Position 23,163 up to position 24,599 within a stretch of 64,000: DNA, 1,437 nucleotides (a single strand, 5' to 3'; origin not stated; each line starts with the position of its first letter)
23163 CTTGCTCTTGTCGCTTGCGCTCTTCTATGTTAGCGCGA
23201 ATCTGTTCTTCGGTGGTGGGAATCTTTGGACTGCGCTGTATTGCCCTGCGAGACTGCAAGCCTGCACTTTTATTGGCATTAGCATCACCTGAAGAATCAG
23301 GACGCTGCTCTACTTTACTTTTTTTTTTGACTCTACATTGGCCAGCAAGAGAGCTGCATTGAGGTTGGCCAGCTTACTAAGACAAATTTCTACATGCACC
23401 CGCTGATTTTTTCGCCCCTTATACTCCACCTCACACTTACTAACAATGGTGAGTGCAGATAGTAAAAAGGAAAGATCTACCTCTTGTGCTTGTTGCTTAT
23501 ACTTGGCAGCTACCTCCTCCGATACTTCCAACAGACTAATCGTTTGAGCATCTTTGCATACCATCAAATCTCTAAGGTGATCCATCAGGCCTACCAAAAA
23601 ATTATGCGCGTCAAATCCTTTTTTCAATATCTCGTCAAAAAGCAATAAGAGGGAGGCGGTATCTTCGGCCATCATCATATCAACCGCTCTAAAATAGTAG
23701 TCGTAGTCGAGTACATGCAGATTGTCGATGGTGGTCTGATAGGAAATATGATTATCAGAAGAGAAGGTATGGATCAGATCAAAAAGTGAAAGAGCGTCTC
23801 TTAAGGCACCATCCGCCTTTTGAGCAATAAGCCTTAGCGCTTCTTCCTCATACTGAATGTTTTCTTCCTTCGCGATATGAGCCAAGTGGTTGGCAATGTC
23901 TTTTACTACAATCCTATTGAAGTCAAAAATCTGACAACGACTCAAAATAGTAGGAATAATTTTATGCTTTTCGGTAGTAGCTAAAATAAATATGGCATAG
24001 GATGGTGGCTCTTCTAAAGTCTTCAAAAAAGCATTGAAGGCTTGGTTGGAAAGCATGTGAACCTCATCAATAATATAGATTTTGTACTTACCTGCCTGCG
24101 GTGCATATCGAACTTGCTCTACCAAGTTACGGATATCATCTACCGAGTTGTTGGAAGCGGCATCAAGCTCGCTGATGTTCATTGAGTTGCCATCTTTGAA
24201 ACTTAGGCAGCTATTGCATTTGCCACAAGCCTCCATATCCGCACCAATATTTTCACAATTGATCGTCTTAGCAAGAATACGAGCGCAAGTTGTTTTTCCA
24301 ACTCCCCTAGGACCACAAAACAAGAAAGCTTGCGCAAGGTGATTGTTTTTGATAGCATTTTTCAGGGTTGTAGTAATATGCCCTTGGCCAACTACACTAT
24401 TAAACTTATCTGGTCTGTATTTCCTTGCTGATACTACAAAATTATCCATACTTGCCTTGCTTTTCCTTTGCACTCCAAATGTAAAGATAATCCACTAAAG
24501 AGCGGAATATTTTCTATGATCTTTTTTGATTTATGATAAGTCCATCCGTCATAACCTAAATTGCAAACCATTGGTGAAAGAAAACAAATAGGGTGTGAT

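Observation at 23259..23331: dnaX interrupted at an A10 run: zero frame gives a gamma-like product, and the tau C-terminus needs a -1 shift (or an 11th A)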

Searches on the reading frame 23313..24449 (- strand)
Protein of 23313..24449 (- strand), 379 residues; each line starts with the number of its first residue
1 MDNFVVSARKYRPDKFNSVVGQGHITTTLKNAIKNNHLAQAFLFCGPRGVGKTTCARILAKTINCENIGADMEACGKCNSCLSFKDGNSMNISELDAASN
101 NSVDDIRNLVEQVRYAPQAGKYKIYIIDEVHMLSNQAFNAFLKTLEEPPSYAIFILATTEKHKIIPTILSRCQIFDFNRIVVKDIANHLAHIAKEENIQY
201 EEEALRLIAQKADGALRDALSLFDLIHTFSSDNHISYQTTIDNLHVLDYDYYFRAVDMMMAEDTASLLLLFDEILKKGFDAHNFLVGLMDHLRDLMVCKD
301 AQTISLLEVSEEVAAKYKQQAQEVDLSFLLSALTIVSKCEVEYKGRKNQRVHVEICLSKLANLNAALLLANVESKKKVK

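Call 20: find_homologous_proteins(query=window:23313-24449:-, max_evalue=1e-80)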
Query seq(379 aa) (379 aa): 8000 proteins with E <= 1e-80 among 8000 candidates; the best 120 are listed.
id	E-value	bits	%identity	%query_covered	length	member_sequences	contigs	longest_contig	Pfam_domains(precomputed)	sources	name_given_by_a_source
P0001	5.8e-247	836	100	100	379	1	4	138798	PF13173.13,PF12169.14,PF00004.36,PF13401.13,PF22608.3,PF21960.3,PF05496.19,PF13177.13,PF07728.21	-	-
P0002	9.6e-185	632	75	98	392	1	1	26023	PF13173.13,PF21694.3,PF12169.14,PF00004.36,PF13401.13,PF22608.3,PF05496.19,PF13177.13,PF07728.21,PF03215.22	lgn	-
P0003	7.0e-183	626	73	99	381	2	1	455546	PF13173.13,PF21694.3,PF12169.14,PF00004.36,PF13401.13,PF22608.3,PF21960.3,PF05496.19,PF13177.13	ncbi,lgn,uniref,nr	ncbi:DNA polymerase III subunit gamma/tau [Mongoliibacter ruber]|uniref:DNA polymerase III subunit g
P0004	1.1e-182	625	74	99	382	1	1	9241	PF13173.13,PF21694.3,PF12169.14,PF00004.36,PF13401.13,PF22608.3,PF05496.19,PF13177.13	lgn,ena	-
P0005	1.1e-182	625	74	99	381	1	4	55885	PF13173.13,PF21694.3,PF12169.14,PF00004.36,PF13401.13,PF22608.3,PF05496.19,PF13177.13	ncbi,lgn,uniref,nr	ncbi:DNA polymerase III subunit gamma/tau [Belliella pelovolcani]|uniref:DNA polymerase III subunit 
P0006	1.2e-182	625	73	99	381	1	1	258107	PF13173.13,PF21694.3,PF00004.36,PF13401.13,PF22608.3,PF05496.19,PF13177.13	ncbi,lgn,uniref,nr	ncbi:DNA polymerase III subunit gamma/tau [Belliella sp. R4-6]|uniref:DNA polymerase III subunit gam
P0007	2.0e-182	624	73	100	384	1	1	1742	PF13173.13,PF21694.3,PF00004.36,PF13401.13,PF22608.3,PF05496.19,PF13177.13,PF03215.22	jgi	jgi:DNA polymerase-3 subunit gamma/tau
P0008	2.2e-182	624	74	99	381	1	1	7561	PF13173.13,PF21694.3,PF12169.14,PF00004.36,PF13401.13,PF22608.3,PF05496.19,PF13177.13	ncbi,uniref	ncbi:DNA polymerase III subunit gamma/tau [Belliella pelovolcani]|uniref:DNA polymerase III subunit 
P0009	2.8e-182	624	74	100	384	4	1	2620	PF13173.13,PF00004.36,PF13401.13,PF22608.3,PF05496.19,PF13177.13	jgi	jgi:DNA polymerase-3 subunit gamma/tau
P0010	2.9e-182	624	73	99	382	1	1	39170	PF13173.13,PF21694.3,PF12169.14,PF00004.36,PF13401.13,PF22608.3,PF05496.19,PF13177.13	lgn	-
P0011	2.9e-182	624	73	99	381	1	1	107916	PF13173.13,PF21694.3,PF12169.14,PF00004.36,PF13401.13,PF22608.3,PF05496.19,PF13177.13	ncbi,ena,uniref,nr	ncbi:DNA polymerase-3 subunit gamma/tau [Belliella buryatensis]|uniref:DNA polymerase III subunit ga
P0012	3.2e-182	623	74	98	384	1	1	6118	PF13173.13,PF21694.3,PF12169.14,PF00004.36,PF13401.13,PF22608.3,PF05496.19,PF13177.13,PF07728.21,PF03215.22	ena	-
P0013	4.8e-182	623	73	99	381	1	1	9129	PF13173.13,PF12169.14,PF00004.36,PF13401.13,PF22608.3,PF21960.3,PF05496.19,PF13177.13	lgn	-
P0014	4.9e-182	623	73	99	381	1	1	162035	PF13173.13,PF00004.36,PF13401.13,PF22608.3,PF05496.19,PF13177.13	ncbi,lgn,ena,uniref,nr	ncbi:DNA polymerase III subunit gamma/tau [Belliella sp. DSM 107340]|uniref:DNA polymerase III subun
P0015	5.3e-182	623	73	99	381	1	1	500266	PF13173.13,PF21694.3,PF00004.36,PF13401.13,PF22608.3,PF05496.19,PF13177.13,PF03215.22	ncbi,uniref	ncbi:DNA polymerase III subunit gamma/tau [Belliella marina]|uniref:DNA polymerase III subunit gamma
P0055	1.2e-179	615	72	100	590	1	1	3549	PF13173.13,PF12169.14,PF00004.36,PF13401.13,PF22608.3,PF05496.19,PF13177.13,PF07728.21,PF28557.1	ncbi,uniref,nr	ncbi:DNA polymerase III subunit gamma/tau [Xanthovirga aplysinae]|uniref:DNA polymerase III subunit 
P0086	8.5e-179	612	72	99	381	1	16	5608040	PF13173.13,PF21694.3,PF12169.14,PF13604.13,PF00004.36,PF13401.13,PF22608.3,PF05496.19,PF13177.13,PF07728.21,PF03215.22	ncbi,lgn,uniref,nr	ncbi:DNA polymerase III subunit gamma/tau [Echinicola vietnamensis]|uniref:DNA polymerase III subuni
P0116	3.9e-178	610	73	100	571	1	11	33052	PF21694.3,PF12169.14,PF00004.36,PF13401.13,PF22608.3,PF05496.19,PF13177.13,PF07728.21,PF28557.1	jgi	jgi:DNA polymerase III subunit gamma/tau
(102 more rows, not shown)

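Call 22: find_encoding_contigs(protein=P0001, flank=3000, max_places=6)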
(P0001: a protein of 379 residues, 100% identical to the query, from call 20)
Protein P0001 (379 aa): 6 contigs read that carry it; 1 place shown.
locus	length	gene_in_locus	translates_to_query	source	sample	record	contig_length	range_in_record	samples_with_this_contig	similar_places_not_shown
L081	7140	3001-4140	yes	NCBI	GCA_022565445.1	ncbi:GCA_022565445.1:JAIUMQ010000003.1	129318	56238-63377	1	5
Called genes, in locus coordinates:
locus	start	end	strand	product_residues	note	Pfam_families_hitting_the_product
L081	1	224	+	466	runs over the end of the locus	PF12801:Fer4_5, PF13183:Fer4_8 (faint), PF12838:Fer4_7 (weak), PF13187:Fer4_9 (weak), PF13484:Fer4_16 (weak), PF13534:Fer4_17 (weak), PF13746:Fer4_18, PF11614:FixG_C, +2 more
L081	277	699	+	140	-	PF05751:FixH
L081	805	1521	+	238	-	PF13386:DsbD_2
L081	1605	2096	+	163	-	PF00583:Acetyltransf_1, PF13673:Acetyltransf_10, PF13508:Acetyltransf_7, PF08445:FR47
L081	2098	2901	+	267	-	PF04338:DUF481 (weak)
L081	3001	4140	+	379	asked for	PF05496:RuvB_N (faint), PF13177:DNA_pol3_delta2, PF13401:AAA_22 (weak), PF00004:AAA, PF07728:AAA_5 (faint), PF13173:AAA_14 (faint), PF22608:DNAX_ATPase_lid, PF12169:DNA_pol3_gamma3, +1 more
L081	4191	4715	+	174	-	-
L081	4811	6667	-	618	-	PF01590:GAF, PF13185:GAF_2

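Call 23: search_protein_families(library=pfam, proteins=[P0116, P0055], max_evalue=1)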
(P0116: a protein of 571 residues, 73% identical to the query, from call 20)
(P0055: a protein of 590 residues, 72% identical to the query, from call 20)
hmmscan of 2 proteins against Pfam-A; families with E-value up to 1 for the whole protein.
P0116 (571 aa): 25 families
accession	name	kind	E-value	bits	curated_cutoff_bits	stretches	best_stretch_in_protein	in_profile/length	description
PF13177.12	DNA_pol3_delta2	-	4e-45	154.1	27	1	22-180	2-160/161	DNA polymerase III, delta subunit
PF22608.2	DNAX_ATPase_lid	-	6.3e-13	48.7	27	1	185-229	2-46/49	DNA polymerase III clamp loader subunit, ATPase lid domain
PF00004.35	AAA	-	2.3e-12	47.9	21.2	1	43-174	2-125/131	ATPase family associated with various cellular activities (AAA)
PF12169.13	DNA_pol3_gamma3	-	9.3e-08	32.4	24.4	1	250-366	16-133/143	DNA polymerase III subunits gamma and tau domain III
PF13401.12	AAA_22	-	6e-07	30.3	27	1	39-146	5-109/130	AAA domain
PF05496.18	RuvB_N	-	3.7e-06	27.2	27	1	12-66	2-60/159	Holliday junction DNA helicase RuvB P-loop domain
PF07728.20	AAA_5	-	9.8e-06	26.1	22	1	42-147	2-92/139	AAA domain (dynein-related subfamily)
PF21694.2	DNA_pol3_delta_C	-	1.2e-05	25.7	27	1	253-360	5-121/121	DNA polymerase III delta subunit, C-terminal domain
PF21960.2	RCF1-5-like_lid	-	2.8e-05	24.4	27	1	189-220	3-35/43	RCF1/5-like, AAA+ ATPase lid domain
PF13173.12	AAA_14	-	4.5e-05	23.9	27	1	41-155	4-95/129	AAA domain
PF03215.21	Rad17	-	0.00018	21.9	23.8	1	10-66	12-72/186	Rad17 P-loop domain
PF07724.20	AAA_2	-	0.0006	20.3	27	1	41-147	5-101/166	AAA domain (Cdc48 subfamily)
PF13604.12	AAA_30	-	0.0011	19.1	27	1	41-147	20-114/191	AAA domain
PF13238.12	AAA_18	-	0.0016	19.3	29.4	1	44-104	3-60/128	AAA domain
PF06068.19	TIP49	-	0.0023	17.6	23.8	0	18-65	25-76/347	TIP49 P-loop domain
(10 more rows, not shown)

P0055 (590 aa): 34 families (the best 25 are shown)
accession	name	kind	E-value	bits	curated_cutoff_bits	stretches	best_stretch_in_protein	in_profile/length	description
PF13177.12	DNA_pol3_delta2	-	2e-47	161.6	27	1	22-180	2-160/161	DNA polymerase III, delta subunit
PF22608.2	DNAX_ATPase_lid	-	1e-13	51.3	27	1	185-231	2-48/49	DNA polymerase III clamp loader subunit, ATPase lid domain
PF00004.35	AAA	-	3.1e-13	50.7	21.2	1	43-174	2-125/131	ATPase family associated with various cellular activities (AAA)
PF13401.12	AAA_22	-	2e-08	35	27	1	39-146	5-109/130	AAA domain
PF05496.18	RuvB_N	-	1e-06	29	27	1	12-70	2-64/159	Holliday junction DNA helicase RuvB P-loop domain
PF12169.13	DNA_pol3_gamma3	-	1.2e-06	28.8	24.4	1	251-365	17-132/143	DNA polymerase III subunits gamma and tau domain III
PF07728.20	AAA_5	-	9.2e-06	26.1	22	1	42-147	2-92/139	AAA domain (dynein-related subfamily)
PF13173.12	AAA_14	-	1e-05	26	27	1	41-155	4-95/129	AAA domain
PF07724.20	AAA_2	-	4.7e-05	23.9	27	1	41-147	5-101/166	AAA domain (Cdc48 subfamily)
PF03215.21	Rad17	-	5.8e-05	23.5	23.8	1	23-131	29-142/186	Rad17 P-loop domain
PF21694.2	DNA_pol3_delta_C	-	7e-05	23.3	27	1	253-360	5-121/121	DNA polymerase III delta subunit, C-terminal domain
PF13604.12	AAA_30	-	8e-05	22.9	27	1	41-147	20-114/191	AAA domain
PF01078.27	Mg_chelatase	-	0.00029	20.8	20.3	1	16-90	2-73/207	Magnesium chelatase, subunit ChlI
PF13245.12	AAA_19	-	0.00055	20.6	25.1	1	31-147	3-116/134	AAA domain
PF12775.13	AAA_7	-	0.00063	19.8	25.8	1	39-135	33-114/181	P-loop containing dynein motor region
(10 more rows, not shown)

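Call 36: find_encoding_contigs(protein=P0086, flank=1500, max_places=3)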
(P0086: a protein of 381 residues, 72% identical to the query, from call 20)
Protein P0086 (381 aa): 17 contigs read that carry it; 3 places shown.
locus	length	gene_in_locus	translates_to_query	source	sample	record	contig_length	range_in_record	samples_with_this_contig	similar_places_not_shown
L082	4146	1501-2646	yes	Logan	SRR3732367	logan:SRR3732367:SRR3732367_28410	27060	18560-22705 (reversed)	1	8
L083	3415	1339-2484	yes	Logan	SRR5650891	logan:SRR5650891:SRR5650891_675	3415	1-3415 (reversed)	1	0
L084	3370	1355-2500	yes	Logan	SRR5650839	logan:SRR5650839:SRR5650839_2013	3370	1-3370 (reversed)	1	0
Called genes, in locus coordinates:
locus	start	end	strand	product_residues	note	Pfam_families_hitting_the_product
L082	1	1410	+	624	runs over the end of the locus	PF00106:adh_short (weak), PF01073:3Beta_HSD, PF01370:Epimerase, PF02719:Polysacc_synt_2, PF04321:RmlD_sub_bind, PF07993:NAD_binding_4, PF16363:GDP_Man_Dehyd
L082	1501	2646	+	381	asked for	PF03215:Rad17 (weak), PF05496:RuvB_N (weak), PF13177:DNA_pol3_delta2, PF13604:AAA_30 (faint), PF13401:AAA_22 (weak), PF00004:AAA, PF22608:DNAX_ATPase_lid, PF12169:DNA_pol3_gamma3 (weak), +3 more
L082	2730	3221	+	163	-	PF28557:DUF8439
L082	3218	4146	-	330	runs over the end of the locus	PF11276:DUF3078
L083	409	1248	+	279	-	PF01370:Epimerase, PF02719:Polysacc_synt_2, PF04321:RmlD_sub_bind, PF16363:GDP_Man_Dehyd (weak)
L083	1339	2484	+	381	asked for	PF03215:Rad17 (weak), PF05496:RuvB_N (weak), PF13177:DNA_pol3_delta2, PF13604:AAA_30 (faint), PF13401:AAA_22 (weak), PF00004:AAA, PF22608:DNAX_ATPase_lid, PF12169:DNA_pol3_gamma3 (weak), +3 more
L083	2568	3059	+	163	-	PF28557:DUF8439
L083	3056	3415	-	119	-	?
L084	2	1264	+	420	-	?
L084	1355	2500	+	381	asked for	PF03215:Rad17 (weak), PF05496:RuvB_N (weak), PF13177:DNA_pol3_delta2, PF13604:AAA_30 (faint), PF13401:AAA_22 (weak), PF00004:AAA, PF22608:DNAX_ATPase_lid, PF12169:DNA_pol3_gamma3 (weak), +3 more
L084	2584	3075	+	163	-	PF28557:DUF8439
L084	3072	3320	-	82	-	-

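Call 37: find_encoding_contigs(protein=P0002, flank=1500, max_places=2)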
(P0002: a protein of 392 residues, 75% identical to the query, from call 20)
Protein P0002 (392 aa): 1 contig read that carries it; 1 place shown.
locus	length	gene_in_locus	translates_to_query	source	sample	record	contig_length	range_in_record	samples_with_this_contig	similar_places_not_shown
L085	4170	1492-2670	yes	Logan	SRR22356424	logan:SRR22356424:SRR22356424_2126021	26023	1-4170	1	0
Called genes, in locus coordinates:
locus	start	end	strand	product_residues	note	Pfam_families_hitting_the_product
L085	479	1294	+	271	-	PF04338:DUF481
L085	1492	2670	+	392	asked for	PF03215:Rad17 (faint), PF05496:RuvB_N (faint), PF13177:DNA_pol3_delta2, PF13401:AAA_22 (weak), PF00004:AAA, PF22608:DNAX_ATPase_lid, PF12169:DNA_pol3_gamma3, PF21694:DNA_pol3_delta_C (weak), +2 more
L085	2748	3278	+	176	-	PF28557:DUF8439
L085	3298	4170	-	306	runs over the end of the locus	PF11276:DUF3078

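Call 38: find_encoding_contigs(protein=P0116, flank=1500, max_places=3)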
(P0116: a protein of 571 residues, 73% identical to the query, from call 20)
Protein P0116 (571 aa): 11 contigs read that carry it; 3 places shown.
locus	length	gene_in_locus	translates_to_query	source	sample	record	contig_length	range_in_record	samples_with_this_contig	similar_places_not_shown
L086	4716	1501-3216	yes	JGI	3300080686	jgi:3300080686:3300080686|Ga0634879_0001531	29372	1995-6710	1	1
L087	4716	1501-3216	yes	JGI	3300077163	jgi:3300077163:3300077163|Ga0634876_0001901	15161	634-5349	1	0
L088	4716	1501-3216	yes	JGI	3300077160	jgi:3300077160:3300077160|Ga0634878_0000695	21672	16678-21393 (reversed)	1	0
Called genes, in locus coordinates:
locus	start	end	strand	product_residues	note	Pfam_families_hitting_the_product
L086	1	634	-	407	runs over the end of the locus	PF17293:Arm-DNA-bind_5, PF13102:Phage_int_SAM_5, PF00589:Phage_integrase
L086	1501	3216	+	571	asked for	PF05496:RuvB_N (faint), PF13177:DNA_pol3_delta2, PF13401:AAA_22 (weak), PF00004:AAA, PF07728:AAA_5 (faint), PF22608:DNAX_ATPase_lid, PF12169:DNA_pol3_gamma3 (weak), PF28557:DUF8439, +1 more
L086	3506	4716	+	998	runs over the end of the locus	PF00675:Peptidase_M16 (weak), PF05193:Peptidase_M16_C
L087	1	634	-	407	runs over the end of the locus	PF17293:Arm-DNA-bind_5, PF13102:Phage_int_SAM_5, PF00589:Phage_integrase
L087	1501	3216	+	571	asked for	PF05496:RuvB_N (faint), PF13177:DNA_pol3_delta2, PF13401:AAA_22 (weak), PF00004:AAA, PF07728:AAA_5 (faint), PF22608:DNAX_ATPase_lid, PF12169:DNA_pol3_gamma3 (weak), PF28557:DUF8439, +1 more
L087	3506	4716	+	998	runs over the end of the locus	PF00675:Peptidase_M16 (weak), PF05193:Peptidase_M16_C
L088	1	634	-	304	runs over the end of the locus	?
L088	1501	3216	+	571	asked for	PF05496:RuvB_N (faint), PF13177:DNA_pol3_delta2, PF13401:AAA_22 (weak), PF00004:AAA, PF07728:AAA_5 (faint), PF22608:DNAX_ATPase_lid, PF12169:DNA_pol3_gamma3 (weak), PF28557:DUF8439, +1 more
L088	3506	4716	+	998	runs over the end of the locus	PF00675:Peptidase_M16 (weak), PF05193:Peptidase_M16_C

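Call 39: find_encoding_contigs(protein=P0055, flank=1500, max_places=2)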
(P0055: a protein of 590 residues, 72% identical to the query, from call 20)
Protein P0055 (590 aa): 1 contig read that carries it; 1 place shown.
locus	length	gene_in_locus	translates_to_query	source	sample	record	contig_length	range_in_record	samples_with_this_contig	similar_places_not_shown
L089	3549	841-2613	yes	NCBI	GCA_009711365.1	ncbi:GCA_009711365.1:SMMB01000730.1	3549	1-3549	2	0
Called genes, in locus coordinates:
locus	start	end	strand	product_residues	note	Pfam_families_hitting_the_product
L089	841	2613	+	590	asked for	PF05496:RuvB_N (weak), PF13177:DNA_pol3_delta2, PF13401:AAA_22, PF00004:AAA, PF07728:AAA_5 (faint), PF22608:DNAX_ATPase_lid, PF12169:DNA_pol3_gamma3 (weak), PF28557:DUF8439, +1 more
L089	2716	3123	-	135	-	PF00072:Response_reg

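Call 61: list_cluster_members(proteins=[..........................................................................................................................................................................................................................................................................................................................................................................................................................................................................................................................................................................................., window:23319-24449:-, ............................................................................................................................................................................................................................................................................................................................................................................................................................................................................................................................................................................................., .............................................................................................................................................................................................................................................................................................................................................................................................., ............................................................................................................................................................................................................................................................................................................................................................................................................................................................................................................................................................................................, P0001, P0086])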
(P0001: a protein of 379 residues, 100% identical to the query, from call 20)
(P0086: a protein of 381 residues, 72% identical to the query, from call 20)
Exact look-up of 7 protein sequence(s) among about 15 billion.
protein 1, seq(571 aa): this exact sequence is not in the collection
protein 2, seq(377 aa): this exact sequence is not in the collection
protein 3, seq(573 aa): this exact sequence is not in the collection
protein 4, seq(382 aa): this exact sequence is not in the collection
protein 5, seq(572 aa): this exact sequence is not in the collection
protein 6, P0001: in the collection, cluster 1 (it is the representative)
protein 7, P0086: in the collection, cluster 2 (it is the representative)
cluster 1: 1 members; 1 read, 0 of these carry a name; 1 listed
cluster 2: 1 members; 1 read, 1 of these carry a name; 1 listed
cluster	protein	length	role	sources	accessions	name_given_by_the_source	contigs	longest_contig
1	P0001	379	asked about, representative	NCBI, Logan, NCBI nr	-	-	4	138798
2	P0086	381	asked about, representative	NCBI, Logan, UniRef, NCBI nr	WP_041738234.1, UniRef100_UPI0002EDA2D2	DNA polymerase III subunit gamma/tau [Echinicola vietnamensis] | DNA polymerase III subunit gamma/tau n=1 Tax=Echinicola vietnamensis TaxID=390884 ...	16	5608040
